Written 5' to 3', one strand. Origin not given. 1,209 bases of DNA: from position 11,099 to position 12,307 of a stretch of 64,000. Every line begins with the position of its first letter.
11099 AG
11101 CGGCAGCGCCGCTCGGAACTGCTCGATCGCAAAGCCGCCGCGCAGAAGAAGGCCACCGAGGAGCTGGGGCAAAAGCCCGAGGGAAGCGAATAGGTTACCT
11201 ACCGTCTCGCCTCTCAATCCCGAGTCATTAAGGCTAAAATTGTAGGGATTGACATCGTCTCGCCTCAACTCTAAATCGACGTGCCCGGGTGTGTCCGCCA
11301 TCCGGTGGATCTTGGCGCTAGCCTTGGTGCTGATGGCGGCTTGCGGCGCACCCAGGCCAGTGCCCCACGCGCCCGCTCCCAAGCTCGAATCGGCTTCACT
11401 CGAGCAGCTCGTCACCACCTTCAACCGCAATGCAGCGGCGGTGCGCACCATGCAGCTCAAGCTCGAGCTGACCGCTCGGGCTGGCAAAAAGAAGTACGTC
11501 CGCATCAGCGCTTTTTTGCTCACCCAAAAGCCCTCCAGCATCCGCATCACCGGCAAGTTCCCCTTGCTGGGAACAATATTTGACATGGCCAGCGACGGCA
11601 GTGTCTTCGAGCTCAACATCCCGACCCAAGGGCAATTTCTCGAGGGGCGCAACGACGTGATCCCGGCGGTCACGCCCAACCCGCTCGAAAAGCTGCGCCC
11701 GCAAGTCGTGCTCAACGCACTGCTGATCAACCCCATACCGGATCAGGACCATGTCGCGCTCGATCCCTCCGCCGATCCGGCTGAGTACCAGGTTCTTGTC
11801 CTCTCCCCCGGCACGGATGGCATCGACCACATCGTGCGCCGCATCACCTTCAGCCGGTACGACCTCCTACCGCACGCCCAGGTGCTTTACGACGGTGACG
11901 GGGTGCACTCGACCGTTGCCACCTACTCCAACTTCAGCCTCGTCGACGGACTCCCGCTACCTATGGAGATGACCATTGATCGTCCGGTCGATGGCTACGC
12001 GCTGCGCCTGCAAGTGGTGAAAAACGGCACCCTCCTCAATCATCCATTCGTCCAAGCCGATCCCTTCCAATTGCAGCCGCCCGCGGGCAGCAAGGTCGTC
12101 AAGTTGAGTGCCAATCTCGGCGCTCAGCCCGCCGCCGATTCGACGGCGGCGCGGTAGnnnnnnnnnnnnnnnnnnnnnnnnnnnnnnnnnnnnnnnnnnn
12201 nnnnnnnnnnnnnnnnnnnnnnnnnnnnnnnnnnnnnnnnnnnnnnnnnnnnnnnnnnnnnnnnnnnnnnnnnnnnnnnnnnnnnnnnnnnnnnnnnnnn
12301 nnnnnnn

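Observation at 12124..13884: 586-aa orphan protein combining a PRTase-like loop with a kinase-like C-terminal half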

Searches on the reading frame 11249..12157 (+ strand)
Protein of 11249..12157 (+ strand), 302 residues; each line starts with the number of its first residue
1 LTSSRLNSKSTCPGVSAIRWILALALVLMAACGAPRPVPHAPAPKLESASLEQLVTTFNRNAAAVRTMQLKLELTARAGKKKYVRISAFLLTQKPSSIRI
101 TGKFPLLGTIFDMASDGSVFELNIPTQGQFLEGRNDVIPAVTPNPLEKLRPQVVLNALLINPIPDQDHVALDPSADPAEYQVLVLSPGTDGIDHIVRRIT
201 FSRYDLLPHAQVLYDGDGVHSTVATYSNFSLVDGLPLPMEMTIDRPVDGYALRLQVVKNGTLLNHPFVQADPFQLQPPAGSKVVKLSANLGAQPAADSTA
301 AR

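Call 3: search_protein_families(library=pfam, proteins=[window:11249-12157:+], max_evalue=1)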
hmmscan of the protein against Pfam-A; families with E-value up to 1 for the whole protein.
window:11249-12157:+ (302 aa): 1 family
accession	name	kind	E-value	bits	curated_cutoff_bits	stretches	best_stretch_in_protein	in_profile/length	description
PF14125.13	DUF4292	-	0.018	15.2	23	1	193-246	122-175/209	Domain of unknown function (DUF4292)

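Call 4: search_protein_families(library=ncbifam, proteins=[window:11249-12157:+], max_evalue=1)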
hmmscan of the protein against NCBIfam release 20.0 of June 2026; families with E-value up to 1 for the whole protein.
window:11249-12157:+ (302 aa): 1 family
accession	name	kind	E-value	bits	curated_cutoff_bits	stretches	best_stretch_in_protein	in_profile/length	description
NF053559.1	LolB1_Flavo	equivalog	1.4e-05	24.8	50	2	21-101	2-79/244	lipoprotein insertase outer membrane protein LolB1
